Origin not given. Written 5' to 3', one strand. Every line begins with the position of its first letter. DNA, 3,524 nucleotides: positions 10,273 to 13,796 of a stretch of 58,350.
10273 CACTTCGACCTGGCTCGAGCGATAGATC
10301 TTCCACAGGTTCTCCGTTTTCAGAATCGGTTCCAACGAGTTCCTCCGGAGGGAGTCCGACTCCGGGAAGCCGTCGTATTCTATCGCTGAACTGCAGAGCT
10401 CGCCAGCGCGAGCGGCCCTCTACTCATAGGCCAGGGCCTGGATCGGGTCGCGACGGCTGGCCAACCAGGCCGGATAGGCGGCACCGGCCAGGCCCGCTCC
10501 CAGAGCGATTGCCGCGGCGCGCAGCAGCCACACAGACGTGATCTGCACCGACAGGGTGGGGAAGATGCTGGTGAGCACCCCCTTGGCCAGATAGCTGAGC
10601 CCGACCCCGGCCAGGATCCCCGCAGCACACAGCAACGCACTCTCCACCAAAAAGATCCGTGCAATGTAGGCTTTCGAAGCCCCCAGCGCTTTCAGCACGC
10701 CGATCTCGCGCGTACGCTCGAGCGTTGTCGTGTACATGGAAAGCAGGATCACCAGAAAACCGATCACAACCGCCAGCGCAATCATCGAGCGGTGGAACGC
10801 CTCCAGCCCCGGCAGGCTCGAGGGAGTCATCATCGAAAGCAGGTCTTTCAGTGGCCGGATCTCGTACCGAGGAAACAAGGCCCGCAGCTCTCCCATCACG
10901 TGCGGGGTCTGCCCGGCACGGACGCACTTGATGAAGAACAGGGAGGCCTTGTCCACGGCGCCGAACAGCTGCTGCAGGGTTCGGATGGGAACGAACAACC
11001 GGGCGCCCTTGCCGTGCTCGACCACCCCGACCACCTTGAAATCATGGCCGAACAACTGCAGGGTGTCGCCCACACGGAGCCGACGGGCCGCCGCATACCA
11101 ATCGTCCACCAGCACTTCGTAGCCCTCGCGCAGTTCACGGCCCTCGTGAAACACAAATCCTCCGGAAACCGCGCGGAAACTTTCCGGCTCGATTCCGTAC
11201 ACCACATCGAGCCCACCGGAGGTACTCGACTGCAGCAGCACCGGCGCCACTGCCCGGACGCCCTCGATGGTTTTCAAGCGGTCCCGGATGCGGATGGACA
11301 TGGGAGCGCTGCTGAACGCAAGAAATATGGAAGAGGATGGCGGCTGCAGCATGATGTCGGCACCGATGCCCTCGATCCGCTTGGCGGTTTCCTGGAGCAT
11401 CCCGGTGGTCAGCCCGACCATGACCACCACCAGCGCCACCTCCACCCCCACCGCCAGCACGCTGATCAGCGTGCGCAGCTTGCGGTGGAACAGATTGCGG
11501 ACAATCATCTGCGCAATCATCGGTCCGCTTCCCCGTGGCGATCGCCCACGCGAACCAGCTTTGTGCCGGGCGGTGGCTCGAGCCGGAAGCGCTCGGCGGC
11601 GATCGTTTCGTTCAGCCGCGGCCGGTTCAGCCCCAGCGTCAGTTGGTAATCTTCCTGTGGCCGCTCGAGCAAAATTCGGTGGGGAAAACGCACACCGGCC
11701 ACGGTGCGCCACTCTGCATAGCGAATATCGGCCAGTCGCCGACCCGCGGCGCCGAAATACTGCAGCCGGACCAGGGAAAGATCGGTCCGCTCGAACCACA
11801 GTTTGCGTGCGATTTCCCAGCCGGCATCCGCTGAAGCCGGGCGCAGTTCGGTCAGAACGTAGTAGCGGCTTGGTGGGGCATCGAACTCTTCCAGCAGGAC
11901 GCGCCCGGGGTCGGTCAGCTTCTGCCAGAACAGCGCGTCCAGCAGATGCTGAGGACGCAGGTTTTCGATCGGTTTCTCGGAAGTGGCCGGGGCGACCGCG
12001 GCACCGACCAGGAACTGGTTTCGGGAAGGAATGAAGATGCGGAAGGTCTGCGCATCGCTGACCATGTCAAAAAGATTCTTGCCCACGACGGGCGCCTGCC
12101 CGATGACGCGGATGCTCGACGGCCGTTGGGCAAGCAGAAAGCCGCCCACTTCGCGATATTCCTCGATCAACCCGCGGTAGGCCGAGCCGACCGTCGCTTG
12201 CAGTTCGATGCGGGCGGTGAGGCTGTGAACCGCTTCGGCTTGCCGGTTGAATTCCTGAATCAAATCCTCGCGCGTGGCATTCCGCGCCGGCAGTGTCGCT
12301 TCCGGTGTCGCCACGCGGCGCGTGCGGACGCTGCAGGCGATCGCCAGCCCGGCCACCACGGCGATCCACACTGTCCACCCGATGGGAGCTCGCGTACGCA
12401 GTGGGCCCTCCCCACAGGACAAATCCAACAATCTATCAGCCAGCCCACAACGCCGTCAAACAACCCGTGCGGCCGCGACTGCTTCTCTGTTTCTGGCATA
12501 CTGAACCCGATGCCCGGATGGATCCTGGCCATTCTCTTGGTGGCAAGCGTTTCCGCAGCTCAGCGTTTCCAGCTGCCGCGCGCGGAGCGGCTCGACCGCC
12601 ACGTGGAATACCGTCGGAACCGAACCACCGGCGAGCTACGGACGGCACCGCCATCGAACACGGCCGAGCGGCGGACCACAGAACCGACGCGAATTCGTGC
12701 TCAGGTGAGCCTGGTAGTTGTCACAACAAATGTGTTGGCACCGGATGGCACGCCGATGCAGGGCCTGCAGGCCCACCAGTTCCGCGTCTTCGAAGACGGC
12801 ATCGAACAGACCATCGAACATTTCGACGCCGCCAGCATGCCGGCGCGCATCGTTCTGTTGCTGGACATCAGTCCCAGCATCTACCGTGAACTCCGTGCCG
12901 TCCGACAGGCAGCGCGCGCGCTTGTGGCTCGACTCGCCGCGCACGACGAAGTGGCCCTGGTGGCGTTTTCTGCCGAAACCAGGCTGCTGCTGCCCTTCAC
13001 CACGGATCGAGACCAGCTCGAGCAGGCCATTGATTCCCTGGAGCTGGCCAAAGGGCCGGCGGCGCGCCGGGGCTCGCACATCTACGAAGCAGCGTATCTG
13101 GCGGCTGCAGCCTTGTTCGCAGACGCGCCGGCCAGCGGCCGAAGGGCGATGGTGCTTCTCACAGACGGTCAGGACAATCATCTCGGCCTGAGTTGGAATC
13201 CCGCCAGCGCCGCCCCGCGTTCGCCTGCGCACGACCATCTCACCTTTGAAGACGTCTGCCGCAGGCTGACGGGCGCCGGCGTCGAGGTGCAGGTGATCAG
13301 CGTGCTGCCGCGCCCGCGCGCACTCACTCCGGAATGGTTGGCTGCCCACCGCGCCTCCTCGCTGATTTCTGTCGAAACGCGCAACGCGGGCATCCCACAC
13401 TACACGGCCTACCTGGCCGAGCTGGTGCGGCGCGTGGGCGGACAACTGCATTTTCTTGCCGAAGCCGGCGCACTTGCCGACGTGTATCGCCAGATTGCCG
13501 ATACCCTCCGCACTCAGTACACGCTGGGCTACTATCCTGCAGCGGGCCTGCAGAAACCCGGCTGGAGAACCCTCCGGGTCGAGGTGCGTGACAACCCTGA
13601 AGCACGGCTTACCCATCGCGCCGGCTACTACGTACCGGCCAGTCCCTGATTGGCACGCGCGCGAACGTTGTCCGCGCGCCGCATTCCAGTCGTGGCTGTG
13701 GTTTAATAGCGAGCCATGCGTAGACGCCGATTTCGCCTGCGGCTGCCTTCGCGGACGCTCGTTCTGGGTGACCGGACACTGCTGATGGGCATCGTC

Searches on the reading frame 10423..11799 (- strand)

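Call 56: search_protein_families(library=pfam, proteins=[window:10423-11799:-], max_evalue=0.00001)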
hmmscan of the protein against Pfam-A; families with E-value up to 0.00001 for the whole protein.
window:10423-11799:- (459 aa): 2 families
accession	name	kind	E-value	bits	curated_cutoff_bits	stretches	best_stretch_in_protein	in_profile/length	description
PF12704.14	MacB_PCD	-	2.2e-18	67.7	27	1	110-291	1-190/207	MacB-like periplasmic core domain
PF02687.27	FtsX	-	1.1e-16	61.4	25.5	1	338-452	2-120/120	FtsX-like permease C-terminal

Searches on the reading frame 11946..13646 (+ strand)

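Call 56: search_protein_families(library=pfam, proteins=[window:11946-13646:+], max_evalue=0.00001)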
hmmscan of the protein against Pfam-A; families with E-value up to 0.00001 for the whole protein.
window:11946-13646:+ (567 aa): 2 families
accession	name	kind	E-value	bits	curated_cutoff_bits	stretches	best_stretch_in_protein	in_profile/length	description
PF13519.12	VWA_2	-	4.6e-14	53.4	27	1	302-409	1-107/107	von Willebrand factor type A domain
PF00092.34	VWA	-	1.4e-11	45.4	23.8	1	302-420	2-121/174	von Willebrand factor type A domain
